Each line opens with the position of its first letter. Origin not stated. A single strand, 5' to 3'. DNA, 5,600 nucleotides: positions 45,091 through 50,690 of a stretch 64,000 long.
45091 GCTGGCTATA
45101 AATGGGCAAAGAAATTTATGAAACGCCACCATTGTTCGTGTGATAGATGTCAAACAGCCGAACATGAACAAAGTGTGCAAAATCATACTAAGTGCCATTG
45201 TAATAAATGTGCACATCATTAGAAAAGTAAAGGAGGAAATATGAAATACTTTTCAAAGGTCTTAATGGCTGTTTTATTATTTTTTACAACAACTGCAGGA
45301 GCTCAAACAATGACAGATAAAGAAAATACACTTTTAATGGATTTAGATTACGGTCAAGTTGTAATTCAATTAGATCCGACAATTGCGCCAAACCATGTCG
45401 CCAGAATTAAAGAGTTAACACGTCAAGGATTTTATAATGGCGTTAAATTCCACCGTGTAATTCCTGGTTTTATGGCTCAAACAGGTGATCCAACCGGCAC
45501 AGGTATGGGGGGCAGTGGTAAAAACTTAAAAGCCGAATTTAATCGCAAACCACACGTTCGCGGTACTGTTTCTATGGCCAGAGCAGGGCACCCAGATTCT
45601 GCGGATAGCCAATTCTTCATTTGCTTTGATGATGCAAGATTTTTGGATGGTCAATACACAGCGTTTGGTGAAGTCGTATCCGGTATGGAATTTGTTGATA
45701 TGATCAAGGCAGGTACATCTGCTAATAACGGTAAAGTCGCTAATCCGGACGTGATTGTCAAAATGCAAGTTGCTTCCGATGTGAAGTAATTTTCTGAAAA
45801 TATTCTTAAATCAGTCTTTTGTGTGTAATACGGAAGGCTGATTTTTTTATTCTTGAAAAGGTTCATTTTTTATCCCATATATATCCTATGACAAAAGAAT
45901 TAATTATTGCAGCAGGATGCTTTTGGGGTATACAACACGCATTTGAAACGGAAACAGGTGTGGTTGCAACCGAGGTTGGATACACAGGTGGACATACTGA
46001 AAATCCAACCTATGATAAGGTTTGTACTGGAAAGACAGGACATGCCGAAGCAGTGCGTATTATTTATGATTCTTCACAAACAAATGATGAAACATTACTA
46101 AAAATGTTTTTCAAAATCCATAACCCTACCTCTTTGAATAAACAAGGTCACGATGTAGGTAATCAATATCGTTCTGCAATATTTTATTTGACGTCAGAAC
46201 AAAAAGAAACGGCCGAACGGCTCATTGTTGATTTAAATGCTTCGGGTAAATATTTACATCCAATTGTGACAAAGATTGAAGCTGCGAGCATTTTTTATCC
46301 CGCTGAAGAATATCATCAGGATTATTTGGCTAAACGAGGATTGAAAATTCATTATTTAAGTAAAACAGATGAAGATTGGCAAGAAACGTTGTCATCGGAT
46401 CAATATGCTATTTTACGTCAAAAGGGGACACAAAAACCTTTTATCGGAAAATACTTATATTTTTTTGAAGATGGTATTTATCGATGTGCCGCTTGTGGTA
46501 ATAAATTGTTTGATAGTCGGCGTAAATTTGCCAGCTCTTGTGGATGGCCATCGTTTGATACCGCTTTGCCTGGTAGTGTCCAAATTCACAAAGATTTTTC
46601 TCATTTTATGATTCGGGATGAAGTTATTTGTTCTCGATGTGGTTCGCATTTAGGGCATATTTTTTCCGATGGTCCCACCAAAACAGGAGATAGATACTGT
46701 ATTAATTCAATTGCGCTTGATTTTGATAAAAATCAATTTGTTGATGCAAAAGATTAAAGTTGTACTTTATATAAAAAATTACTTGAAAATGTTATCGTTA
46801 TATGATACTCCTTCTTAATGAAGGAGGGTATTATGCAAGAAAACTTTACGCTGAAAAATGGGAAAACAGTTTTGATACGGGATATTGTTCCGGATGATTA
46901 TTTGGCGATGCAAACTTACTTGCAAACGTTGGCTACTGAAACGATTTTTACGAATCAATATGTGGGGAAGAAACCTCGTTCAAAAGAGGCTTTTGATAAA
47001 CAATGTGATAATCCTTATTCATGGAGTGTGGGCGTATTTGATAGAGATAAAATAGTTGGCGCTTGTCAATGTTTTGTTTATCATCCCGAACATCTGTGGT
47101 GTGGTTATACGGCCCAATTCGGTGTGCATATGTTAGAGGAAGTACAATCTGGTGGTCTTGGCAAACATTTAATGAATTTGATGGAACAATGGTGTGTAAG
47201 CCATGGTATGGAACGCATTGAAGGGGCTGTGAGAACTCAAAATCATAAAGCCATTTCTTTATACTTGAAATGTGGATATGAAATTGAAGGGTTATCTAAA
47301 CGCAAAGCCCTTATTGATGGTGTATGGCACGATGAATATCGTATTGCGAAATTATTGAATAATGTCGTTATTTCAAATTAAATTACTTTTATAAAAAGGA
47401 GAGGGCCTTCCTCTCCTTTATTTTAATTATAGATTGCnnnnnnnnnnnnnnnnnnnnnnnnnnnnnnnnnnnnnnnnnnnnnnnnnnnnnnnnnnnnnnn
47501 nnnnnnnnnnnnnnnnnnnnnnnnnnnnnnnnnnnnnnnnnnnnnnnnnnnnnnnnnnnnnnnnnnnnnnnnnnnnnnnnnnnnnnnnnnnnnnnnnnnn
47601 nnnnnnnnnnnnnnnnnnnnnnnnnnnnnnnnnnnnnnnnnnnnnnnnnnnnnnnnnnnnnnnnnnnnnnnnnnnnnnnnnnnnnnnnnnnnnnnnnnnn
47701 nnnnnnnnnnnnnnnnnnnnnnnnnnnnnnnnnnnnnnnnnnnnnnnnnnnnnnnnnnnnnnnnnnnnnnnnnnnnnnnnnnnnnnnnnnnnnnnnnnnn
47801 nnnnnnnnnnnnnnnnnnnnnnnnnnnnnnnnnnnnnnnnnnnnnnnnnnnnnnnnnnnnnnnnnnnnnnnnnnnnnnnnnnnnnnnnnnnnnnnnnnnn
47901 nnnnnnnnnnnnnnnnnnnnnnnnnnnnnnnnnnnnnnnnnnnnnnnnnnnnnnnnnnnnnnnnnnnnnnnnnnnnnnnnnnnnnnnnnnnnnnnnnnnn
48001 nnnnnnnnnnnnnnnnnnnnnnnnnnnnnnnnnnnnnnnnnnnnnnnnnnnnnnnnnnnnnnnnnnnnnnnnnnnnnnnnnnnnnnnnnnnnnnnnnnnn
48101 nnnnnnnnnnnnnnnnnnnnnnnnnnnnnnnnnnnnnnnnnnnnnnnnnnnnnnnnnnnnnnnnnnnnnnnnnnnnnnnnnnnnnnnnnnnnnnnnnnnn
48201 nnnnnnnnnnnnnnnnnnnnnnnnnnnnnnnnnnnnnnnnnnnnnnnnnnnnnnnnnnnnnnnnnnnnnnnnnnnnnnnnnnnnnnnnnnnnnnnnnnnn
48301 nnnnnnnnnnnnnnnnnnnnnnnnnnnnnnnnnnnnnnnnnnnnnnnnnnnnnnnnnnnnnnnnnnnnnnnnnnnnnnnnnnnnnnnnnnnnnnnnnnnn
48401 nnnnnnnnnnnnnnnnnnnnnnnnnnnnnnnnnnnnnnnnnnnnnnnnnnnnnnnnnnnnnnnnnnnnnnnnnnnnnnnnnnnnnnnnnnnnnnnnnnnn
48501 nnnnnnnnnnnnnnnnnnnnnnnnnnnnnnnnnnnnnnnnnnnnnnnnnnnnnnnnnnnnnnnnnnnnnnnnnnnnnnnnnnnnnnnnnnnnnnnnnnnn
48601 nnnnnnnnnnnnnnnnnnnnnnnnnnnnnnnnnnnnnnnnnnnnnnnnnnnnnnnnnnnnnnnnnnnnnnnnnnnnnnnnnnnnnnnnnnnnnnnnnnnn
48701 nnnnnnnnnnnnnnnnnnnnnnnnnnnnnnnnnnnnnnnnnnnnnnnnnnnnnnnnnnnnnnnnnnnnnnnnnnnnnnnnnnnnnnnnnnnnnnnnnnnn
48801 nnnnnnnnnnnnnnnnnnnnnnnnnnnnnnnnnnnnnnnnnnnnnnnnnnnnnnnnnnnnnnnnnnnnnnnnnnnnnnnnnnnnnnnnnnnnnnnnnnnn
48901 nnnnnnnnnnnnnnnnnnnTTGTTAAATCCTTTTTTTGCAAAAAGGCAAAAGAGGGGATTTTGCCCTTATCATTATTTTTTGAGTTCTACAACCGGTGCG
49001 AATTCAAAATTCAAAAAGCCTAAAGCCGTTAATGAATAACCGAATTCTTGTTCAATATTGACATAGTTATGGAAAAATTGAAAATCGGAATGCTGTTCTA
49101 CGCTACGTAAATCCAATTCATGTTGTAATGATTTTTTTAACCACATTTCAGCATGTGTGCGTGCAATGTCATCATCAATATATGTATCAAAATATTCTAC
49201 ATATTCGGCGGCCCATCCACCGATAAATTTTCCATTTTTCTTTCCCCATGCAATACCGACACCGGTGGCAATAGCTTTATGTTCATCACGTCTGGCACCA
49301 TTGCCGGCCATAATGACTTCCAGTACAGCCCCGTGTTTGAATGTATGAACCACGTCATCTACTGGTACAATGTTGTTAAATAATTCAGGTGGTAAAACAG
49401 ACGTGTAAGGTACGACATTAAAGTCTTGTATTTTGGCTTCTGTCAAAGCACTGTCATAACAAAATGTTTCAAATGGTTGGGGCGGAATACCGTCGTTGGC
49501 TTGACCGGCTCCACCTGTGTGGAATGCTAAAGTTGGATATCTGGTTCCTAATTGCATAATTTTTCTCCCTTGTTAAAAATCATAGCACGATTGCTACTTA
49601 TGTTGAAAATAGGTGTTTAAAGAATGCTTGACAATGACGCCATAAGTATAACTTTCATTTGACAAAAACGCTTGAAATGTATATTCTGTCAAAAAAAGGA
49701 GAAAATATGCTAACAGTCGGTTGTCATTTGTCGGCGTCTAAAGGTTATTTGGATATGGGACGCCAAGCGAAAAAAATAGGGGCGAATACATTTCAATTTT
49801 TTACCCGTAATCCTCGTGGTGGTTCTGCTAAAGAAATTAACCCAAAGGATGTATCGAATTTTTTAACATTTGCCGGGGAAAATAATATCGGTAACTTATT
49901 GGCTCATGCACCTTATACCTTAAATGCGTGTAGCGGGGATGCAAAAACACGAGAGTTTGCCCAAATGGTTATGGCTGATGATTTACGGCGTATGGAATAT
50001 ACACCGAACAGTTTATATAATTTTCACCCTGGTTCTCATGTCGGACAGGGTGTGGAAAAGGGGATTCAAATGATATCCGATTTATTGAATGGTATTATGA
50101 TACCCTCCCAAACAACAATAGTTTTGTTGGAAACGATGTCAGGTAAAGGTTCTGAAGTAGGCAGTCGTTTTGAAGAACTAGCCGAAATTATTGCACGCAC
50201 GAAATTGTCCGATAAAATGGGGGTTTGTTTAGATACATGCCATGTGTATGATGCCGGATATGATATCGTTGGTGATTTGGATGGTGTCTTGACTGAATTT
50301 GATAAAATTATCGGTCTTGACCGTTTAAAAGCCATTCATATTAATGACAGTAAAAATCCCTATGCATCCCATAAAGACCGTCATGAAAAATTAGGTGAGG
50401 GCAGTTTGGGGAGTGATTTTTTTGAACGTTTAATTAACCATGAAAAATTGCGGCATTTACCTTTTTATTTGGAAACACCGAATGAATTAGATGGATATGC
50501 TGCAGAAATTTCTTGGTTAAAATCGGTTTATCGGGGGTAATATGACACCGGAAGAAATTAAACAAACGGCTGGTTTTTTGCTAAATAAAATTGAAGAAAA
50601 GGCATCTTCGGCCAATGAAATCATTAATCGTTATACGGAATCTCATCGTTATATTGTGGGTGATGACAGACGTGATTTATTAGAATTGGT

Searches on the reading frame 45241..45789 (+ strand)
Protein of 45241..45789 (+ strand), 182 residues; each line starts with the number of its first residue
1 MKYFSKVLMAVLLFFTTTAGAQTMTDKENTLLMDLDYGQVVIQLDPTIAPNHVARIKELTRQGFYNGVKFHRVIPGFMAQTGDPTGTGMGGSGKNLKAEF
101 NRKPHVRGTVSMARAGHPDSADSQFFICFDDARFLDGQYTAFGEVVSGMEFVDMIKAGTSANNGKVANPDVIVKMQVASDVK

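Call 73: search_protein_families(library=pfam, proteins=[window:45241-45789:+])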
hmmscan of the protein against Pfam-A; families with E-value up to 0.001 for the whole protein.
window:45241-45789:+ (182 aa): 1 family
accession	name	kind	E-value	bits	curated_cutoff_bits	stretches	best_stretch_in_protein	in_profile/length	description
PF00160.26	Pro_isomerase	-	4.5e-45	154.2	21.7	1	33-177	4-159/159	Cyclophilin type peptidyl-prolyl cis-trans isomerase/CLD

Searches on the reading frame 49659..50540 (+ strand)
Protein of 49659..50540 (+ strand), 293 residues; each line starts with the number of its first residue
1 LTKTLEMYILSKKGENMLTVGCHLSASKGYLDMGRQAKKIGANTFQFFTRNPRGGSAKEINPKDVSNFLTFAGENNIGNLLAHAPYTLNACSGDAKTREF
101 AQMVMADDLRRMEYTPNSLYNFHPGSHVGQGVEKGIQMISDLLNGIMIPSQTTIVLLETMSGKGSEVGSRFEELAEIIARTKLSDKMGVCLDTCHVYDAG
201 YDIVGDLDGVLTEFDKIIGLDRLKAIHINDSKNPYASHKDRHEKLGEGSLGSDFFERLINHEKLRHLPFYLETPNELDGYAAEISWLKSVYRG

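Call 73: search_protein_families(library=pfam, proteins=[window:49659-50540:+])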
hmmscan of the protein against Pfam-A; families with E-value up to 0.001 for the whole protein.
window:49659-50540:+ (293 aa): 1 family
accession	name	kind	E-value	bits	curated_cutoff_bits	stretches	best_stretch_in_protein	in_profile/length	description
PF01261.30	AP_endonuc_2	-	2.6e-49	168.6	31.1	1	36-289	3-248/249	Xylose isomerase-like TIM barrel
